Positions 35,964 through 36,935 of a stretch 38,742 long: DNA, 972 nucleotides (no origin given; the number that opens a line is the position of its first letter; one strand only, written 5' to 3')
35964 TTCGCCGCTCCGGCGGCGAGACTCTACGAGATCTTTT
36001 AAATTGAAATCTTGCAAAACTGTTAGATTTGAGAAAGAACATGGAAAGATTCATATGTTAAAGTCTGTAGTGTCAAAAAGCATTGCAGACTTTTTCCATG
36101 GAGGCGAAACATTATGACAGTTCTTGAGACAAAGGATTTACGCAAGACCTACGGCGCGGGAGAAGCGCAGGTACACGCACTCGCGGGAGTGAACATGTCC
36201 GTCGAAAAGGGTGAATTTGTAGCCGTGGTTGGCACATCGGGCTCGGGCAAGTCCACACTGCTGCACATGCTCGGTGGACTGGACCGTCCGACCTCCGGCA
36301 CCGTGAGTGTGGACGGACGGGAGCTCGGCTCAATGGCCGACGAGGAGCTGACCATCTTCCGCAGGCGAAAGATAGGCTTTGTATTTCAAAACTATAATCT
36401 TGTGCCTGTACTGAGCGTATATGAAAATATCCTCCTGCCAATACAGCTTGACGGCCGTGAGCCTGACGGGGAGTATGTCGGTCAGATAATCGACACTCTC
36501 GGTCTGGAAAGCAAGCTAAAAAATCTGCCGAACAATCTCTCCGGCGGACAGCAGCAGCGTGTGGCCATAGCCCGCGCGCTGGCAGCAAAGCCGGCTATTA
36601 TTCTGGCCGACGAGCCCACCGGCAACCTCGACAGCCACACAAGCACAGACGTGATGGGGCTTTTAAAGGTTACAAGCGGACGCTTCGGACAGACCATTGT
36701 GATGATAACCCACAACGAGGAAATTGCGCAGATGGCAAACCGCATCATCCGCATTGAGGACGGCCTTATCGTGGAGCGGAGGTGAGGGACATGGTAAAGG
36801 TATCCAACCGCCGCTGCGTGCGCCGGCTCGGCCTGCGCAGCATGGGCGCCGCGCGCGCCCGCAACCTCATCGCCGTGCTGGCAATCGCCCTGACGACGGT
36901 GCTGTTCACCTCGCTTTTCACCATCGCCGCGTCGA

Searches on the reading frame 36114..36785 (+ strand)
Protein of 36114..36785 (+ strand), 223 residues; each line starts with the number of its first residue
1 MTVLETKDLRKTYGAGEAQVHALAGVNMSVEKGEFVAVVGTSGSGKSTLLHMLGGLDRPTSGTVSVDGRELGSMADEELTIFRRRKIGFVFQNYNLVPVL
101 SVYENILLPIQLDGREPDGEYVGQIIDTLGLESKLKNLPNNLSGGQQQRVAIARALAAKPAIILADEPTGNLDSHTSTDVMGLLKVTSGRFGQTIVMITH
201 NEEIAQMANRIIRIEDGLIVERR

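Call 11: search_protein_families(library=pfam, proteins=[window:36114-36785:+], max_evalue=0.001)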
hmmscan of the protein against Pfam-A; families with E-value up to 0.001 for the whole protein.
window:36114-36785:+ (223 aa): 4 families
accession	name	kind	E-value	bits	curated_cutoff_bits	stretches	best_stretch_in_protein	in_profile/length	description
PF00005.33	ABC_tran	-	8.6e-36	124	25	1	24-169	2-136/137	ABC transporter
PF02463.25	SMC_N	-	7.9e-08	32.4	40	1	139-215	134-212/220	RecF/RecN/SMC N terminal domain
PF13304.12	AAA_21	-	4.2e-05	24.2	27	0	35-81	1-50/304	AAA domain, putative AbiEii toxin, Type IV TA system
PF13555.12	AAA_29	-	0.00077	19.6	27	0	26-50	15-39/61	P-loop containing region of AAA domain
